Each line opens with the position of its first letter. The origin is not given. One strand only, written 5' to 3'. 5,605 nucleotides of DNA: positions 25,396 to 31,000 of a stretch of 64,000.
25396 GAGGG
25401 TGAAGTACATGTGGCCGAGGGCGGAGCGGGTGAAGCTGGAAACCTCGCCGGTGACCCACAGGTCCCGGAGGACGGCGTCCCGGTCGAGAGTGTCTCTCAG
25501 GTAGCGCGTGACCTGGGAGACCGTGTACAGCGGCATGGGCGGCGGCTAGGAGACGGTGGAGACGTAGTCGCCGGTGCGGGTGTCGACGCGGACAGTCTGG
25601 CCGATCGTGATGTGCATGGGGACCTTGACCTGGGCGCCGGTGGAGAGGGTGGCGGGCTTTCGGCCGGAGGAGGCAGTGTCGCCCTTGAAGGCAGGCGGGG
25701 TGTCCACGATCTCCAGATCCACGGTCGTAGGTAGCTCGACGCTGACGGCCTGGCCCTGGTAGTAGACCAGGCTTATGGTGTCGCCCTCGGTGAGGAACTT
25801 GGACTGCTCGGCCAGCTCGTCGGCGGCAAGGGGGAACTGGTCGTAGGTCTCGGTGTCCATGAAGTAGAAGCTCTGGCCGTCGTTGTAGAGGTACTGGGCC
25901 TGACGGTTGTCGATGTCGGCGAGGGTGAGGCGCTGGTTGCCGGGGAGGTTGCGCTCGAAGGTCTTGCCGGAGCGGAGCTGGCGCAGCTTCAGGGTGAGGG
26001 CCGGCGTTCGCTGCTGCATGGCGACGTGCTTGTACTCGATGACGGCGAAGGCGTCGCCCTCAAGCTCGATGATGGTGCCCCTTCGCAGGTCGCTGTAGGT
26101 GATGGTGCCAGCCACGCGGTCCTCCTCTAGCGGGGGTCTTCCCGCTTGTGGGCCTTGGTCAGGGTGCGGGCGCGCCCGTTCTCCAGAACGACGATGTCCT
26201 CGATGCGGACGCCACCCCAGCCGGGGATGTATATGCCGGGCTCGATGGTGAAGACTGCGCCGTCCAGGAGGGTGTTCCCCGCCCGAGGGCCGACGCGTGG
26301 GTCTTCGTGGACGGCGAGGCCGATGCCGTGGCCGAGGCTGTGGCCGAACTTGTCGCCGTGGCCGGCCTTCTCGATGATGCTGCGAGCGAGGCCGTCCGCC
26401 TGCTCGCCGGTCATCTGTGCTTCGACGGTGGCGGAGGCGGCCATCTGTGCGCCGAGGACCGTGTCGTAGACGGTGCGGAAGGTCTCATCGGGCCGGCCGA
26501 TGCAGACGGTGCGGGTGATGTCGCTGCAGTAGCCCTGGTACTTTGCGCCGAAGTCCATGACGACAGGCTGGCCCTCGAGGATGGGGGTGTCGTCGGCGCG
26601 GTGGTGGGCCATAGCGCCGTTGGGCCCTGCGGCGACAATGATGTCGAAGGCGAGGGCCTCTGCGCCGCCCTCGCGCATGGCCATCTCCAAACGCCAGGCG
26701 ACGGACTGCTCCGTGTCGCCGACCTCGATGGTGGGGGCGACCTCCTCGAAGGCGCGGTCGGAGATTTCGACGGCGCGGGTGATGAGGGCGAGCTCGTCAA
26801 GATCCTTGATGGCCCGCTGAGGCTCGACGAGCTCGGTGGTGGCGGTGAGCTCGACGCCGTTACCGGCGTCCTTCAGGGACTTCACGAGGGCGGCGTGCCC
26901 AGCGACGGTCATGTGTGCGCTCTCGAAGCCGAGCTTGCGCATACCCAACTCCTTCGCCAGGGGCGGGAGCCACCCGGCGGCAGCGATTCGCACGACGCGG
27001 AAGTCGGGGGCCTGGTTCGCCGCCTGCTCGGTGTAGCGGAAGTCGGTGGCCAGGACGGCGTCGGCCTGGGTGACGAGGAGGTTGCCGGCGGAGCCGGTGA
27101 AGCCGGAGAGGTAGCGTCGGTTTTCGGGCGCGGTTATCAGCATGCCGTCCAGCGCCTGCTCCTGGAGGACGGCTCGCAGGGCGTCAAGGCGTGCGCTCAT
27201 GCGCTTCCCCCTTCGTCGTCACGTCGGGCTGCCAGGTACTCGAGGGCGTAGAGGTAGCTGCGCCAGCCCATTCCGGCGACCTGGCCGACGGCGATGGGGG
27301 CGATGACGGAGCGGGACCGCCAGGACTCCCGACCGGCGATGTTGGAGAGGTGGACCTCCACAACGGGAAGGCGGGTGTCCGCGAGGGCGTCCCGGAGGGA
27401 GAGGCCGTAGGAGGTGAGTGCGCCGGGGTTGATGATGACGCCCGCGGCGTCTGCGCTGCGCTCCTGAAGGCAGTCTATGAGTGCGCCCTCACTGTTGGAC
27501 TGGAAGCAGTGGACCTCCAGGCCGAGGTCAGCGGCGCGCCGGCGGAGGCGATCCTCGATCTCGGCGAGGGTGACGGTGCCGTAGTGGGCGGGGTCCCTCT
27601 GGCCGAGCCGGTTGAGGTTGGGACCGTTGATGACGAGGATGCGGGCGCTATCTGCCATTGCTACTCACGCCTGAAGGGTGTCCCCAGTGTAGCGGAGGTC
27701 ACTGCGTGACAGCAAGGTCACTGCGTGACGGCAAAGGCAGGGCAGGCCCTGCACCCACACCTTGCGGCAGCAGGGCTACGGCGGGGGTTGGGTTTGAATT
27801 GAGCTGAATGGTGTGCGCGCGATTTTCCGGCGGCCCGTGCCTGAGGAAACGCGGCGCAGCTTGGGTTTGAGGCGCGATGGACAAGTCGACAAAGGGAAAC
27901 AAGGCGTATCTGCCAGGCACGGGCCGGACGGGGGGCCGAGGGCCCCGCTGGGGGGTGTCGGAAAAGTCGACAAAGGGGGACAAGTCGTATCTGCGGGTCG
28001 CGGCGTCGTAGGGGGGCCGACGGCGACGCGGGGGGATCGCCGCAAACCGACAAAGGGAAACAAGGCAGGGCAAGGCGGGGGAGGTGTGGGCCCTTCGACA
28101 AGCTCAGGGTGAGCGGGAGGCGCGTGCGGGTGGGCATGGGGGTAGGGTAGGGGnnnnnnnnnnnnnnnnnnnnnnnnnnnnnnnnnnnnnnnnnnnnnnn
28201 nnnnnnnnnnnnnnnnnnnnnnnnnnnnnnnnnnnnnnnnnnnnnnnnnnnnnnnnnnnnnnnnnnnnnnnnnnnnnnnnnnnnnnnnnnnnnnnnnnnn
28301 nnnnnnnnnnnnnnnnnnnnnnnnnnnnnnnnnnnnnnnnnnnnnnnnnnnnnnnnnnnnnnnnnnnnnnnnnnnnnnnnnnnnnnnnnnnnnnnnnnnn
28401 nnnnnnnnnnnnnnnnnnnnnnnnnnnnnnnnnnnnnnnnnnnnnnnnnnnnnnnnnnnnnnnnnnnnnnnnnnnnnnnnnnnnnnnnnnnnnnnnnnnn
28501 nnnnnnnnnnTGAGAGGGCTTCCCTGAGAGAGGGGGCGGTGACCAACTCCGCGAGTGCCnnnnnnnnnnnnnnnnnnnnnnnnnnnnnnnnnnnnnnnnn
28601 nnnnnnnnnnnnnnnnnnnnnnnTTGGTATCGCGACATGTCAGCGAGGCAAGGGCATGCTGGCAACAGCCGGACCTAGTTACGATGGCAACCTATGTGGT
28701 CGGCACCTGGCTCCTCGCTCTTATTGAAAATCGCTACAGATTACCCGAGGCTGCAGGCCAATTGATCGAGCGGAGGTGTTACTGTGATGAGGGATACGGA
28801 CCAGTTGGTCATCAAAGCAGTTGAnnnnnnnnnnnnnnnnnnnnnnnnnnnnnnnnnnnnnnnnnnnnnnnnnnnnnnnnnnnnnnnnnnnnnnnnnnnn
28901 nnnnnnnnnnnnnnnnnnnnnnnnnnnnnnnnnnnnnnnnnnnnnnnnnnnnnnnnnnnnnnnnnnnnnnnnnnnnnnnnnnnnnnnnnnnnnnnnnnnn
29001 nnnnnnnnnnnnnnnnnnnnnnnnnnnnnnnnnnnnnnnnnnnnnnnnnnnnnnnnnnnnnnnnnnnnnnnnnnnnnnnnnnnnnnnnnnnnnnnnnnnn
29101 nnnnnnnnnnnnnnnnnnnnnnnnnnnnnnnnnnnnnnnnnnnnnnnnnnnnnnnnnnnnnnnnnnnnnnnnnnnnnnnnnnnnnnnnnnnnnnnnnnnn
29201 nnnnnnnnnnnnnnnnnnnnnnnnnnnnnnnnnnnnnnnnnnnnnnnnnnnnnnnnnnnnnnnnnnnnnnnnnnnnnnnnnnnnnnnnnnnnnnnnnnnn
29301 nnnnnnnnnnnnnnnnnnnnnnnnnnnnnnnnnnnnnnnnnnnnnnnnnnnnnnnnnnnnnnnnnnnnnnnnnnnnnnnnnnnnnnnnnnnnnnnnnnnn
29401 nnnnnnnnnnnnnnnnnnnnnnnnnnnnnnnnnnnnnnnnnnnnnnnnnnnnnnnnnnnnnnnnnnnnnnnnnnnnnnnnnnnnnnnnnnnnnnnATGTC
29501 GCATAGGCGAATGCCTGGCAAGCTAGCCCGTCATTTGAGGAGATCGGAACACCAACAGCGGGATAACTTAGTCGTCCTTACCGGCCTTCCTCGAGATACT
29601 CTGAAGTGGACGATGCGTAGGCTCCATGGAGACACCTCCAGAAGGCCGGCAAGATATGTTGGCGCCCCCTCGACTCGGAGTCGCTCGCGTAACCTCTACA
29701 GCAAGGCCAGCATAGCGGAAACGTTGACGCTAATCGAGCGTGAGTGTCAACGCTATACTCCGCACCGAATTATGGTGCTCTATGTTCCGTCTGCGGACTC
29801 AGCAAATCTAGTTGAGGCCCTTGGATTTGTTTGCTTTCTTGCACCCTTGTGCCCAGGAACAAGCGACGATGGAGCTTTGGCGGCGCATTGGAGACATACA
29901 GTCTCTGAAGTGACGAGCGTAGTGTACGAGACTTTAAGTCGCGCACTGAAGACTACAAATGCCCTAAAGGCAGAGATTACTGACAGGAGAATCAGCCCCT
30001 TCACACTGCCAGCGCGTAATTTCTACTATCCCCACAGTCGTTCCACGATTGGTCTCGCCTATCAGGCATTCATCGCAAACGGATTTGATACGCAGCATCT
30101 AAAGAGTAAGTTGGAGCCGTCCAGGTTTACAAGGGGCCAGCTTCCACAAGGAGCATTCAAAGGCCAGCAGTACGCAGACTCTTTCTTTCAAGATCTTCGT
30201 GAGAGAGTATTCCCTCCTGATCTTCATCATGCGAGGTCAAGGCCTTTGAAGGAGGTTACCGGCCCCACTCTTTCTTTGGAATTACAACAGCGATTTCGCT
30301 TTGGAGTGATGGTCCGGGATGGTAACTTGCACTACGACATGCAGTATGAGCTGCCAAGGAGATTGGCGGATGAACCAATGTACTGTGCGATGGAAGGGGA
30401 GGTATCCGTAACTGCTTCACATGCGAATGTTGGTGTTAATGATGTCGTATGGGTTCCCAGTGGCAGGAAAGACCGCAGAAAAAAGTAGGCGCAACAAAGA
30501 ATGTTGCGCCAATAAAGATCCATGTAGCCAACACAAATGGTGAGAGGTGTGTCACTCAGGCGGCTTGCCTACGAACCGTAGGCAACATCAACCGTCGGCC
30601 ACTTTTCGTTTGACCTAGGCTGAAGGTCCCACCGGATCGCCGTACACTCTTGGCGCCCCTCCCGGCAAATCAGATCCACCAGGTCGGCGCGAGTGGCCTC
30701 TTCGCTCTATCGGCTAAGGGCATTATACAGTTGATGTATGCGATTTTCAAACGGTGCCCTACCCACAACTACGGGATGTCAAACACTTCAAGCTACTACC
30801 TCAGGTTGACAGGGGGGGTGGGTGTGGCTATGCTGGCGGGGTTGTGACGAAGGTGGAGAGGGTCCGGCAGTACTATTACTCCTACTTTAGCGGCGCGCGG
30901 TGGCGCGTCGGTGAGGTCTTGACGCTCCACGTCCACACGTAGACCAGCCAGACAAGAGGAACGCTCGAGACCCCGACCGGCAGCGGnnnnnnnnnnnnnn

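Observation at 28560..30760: AT-richer islet between aroQ and aroG: two coupled genes of unknown function plus a convergent small transcript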

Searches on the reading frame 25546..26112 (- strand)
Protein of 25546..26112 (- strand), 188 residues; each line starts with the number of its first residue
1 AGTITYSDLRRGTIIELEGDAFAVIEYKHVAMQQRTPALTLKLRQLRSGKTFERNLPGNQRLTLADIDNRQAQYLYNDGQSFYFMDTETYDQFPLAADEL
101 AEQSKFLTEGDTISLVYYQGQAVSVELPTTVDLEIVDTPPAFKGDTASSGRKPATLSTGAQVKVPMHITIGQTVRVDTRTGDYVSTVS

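Call 113: list_cluster_members(proteins=[window:25546-26112:-, window:27197-27655:-, window:31017-32081:+, window:26127-27197:-])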
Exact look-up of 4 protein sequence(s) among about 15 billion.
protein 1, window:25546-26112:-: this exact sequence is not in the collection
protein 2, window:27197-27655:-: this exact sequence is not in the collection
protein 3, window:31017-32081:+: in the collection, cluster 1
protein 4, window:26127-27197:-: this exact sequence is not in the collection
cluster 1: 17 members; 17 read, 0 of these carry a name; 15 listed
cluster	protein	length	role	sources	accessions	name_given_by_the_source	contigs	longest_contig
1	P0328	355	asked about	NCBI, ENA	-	-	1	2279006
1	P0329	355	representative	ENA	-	-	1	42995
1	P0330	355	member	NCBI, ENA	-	-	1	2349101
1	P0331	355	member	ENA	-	-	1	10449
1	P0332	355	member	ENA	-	-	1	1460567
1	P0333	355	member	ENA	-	-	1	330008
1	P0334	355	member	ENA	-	-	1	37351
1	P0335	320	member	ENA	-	-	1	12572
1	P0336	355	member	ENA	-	-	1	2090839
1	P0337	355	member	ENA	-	-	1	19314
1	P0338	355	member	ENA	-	-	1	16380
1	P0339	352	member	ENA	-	-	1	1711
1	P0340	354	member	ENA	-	-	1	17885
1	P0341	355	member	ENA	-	-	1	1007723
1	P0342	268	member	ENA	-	-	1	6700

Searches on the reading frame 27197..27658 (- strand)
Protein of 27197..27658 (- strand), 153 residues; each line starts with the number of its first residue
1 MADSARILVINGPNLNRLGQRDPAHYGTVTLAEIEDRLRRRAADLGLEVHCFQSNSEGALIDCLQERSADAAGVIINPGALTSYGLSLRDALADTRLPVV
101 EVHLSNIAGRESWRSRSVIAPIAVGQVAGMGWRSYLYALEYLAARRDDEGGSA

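Call 3: search_protein_families(library=pfam, proteins=[window:27197-27658:-], max_evalue=1)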
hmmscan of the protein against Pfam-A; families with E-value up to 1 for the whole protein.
window:27197-27658:- (153 aa): 2 families
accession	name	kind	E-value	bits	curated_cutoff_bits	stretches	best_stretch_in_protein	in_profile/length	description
PF01220.24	DHquinase_II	-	5.7e-53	178.8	23.3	1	6-142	1-137/138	Dehydroquinase class II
PF06506.16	PrpR_N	-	0.22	11.6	29.1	1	21-82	70-130/167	Propionate catabolism activator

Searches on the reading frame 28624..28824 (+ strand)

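Call 3: search_protein_families(library=pfam, proteins=[window:28624-28824:+], max_evalue=1)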
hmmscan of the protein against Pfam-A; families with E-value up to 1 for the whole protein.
window:28624-28824:+ (66 aa): 1 family
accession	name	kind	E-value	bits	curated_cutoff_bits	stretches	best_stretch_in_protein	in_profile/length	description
PF21795.3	JAG1-like_EGF2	-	0.049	14.1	27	1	48-59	7-18/25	Protein jagged-1-like, atypical EGF2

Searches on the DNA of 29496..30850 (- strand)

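Call 72: search_rna_families(source=window, start=30400, end=30850, threshold=evalue, max_evalue=10)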
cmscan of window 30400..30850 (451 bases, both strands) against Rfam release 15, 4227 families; matches with E-value up to 10: 4.
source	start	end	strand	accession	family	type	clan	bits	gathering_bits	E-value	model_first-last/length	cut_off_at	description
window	30480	30558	-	RF02869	ncS025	Gene; sRNA;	-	24.8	46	0.024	1-85/85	no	Burkholderia sRNA 25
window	30481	30550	-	RF02871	ncS54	Gene; sRNA;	-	21.9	43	0.011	1-79/79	no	Burkholderia sRNA 54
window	30479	30544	-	RF02551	DapZ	Cis-reg;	-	17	56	2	1-78/78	no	ABC transporter regulator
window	30479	30518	+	RF04334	Plastid-rpl16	Intron;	-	15.3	43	6.3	1-47/47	no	Plastid-rpl16 group II-D1 intron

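Call 90: build_rna_model(alignment_id=A8)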
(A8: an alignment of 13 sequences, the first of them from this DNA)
Model R1 built from alignment A8 (13 sequences, 175 columns); structure: RNAalifold consensus.
model positions 163; base pairs 42; branch points 3; effective number of sequences 1.71; information 0.59 bits per position. Calibrated on 0.2 Mb of random sequence (short: E-values are rough).
structure used (alignment columns):
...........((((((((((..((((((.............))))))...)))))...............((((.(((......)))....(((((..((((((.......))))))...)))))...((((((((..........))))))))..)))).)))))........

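Call 91: search_with_rna_model(model_id=R1, sources=[window, L001, L002, L003, L004, L005, L006, L007, L008, L009, L010, L011, L012, L013, L014, L015, L016, L017, L018, L019, L020, L021, L022, L023, L024], max_evalue=10)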
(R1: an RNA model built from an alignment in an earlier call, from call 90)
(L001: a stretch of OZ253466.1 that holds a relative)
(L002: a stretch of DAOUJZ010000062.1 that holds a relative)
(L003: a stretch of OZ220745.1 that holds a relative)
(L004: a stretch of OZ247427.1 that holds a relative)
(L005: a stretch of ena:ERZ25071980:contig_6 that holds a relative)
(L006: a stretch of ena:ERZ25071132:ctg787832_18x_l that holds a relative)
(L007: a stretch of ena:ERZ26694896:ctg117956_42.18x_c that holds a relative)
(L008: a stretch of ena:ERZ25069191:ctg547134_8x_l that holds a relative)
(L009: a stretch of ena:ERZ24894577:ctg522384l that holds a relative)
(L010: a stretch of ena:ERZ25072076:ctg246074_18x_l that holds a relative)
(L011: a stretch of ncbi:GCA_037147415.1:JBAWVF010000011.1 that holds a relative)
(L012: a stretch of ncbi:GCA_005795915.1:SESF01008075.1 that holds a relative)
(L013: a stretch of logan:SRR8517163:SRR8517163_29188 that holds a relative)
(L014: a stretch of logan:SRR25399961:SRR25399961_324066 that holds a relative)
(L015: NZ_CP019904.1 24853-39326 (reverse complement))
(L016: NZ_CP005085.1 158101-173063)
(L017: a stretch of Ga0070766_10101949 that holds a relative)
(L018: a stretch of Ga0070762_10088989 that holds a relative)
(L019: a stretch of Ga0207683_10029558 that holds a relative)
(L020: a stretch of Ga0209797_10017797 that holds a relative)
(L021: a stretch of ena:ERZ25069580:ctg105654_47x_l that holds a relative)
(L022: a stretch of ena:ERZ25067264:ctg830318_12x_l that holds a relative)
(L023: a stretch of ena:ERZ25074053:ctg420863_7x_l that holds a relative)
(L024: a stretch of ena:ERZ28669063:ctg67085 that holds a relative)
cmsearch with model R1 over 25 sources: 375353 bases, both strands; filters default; matches with E-value up to 10: 23.
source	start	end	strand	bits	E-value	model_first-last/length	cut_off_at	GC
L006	8686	8847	-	165.9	1.7e-35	1-163/163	no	0.58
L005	10921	11080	-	159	6.1e-34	1-163/163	no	0.62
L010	9058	9219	-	158.9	6.4e-34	1-163/163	no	0.56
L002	10996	11160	-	157.4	1.4e-33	1-163/163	no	0.59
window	30547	30706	-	156.5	2.3e-33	1-163/163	no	0.61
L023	5539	5701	-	154.7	5.9e-33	1-163/163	no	0.54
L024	7092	7255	-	154.6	6.1e-33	1-163/163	no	0.56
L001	11106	11273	-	151.9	2.5e-32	1-163/163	no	0.49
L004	11051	11214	-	148.1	1.8e-31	1-163/163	no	0.54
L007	9030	9183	-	147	3.3e-31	1-163/163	no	0.58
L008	9030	9183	-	147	3.3e-31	1-163/163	no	0.58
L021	7101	7262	-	146.6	4.1e-31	1-163/163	no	0.53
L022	6990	7153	-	140.3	1.1e-29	1-163/163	no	0.54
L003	10997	11163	-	139.9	1.4e-29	1-163/163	no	0.56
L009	9054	9220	-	139.9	1.4e-29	1-163/163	no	0.56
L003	3084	3173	-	12.7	1.1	1-163/163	no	0.68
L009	1141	1230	-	12.7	1.1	1-163/163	no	0.68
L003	16393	16429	+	10.2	4.1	18-54/163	no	0.7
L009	14450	14486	+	10.2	4.1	18-54/163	no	0.7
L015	497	542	+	9.8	5.1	1-163/163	no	0.65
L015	4962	4989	-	8.7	8.8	90-117/163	no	0.57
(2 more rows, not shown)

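Call 106: search_dna_similar(query=L015:5400-8600:+, collection=plasmids, mode=near, max_rows=40, rows=spread)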
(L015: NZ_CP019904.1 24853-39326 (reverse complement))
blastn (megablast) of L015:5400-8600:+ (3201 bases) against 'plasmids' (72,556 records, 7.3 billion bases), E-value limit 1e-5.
Records with a match: 2545; places in all: 2903; records where one place covers at least 80% of the query: 15.
Best place of each record, by identity: >=99% 117; 95-99% 2317; 90-95% 91; 80-90% 18; 60-80% 2.
By first word of the organism name: Klebsiella 2265; Enterobacter 117; Escherichia 78; Raoultella 44; Citrobacter 11; Pantoea 10; Serratia 8; Salmonella 3; Erwinia 2; Cedecea 2; and 5 more.
By predicted mobility (MOB-suite, as given by PLSDB): conjugative 1506; non-mobilizable 904; mobilizable 135.
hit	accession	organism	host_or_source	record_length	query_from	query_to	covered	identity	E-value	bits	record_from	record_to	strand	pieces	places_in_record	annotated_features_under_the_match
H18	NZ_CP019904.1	Escherichia coli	Homo sapiens,human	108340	1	3201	100%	100.0%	0e+0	5912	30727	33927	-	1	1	hypothetical protein (x2) | IS110 family transposase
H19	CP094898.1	Klebsiella pneumoniae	Homo sapiens,whole organism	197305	2398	3201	25%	96.1%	0e+0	1314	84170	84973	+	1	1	IS110 family transposase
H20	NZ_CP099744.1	Klebsiella pneumoniae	Homo sapiens,sputum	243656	2398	3201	25%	96.1%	0e+0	1312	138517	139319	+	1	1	none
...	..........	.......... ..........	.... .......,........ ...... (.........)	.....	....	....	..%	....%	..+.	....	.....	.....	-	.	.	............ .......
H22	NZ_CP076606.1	Raoultella ornithinolytica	Dongxiang wild rice,pure culture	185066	2404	3201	25%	96.1%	0e+0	1303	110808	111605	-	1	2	IS110 family transposase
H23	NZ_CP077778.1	Klebsiella pneumoniae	Homo sapiens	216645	2398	3201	25%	95.3%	0e+0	1275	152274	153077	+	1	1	IS110 family transposase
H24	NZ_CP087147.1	Klebsiella pneumoniae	Homo sapiens,sputum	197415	2398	3201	25%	95.3%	0e+0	1275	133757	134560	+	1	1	IS110 family transposase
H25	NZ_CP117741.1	Klebsiella pneumoniae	Homo sapiens,urine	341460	2398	3201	25%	95.3%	0e+0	1275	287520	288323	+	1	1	IS110 family transposase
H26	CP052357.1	Klebsiella pneumoniae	Homo sapiens,blood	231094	2398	3201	25%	95.3%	0e+0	1275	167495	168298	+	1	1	IS110 family transposase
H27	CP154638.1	Klebsiella pneumoniae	Homo sapiens,urine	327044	2398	3201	25%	95.3%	0e+0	1275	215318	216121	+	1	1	IS110 family transposase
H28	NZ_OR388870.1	Klebsiella pneumoniae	-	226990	2398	3201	25%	95.3%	0e+0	1275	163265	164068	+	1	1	IS110 family transposase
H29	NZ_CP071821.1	Klebsiella pneumoniae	Homo sapiens,feces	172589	2407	3201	25%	96.2%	0e+0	1303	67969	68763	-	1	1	none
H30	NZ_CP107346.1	Klebsiella pneumoniae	Homo sapiens,sputum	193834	2404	3201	25%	95.5%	0e+0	1275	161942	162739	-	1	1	IS110 family transposase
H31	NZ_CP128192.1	Klebsiella pneumoniae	Homo sapiens,Blood,blood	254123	2404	3201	25%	95.5%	0e+0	1275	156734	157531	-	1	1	IS110 family transposase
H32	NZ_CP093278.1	Raoultella sp. HC6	straw,soil sample,soil sample from ...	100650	2398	3201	25%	94.2%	0e+0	1225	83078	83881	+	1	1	IS110 family transposase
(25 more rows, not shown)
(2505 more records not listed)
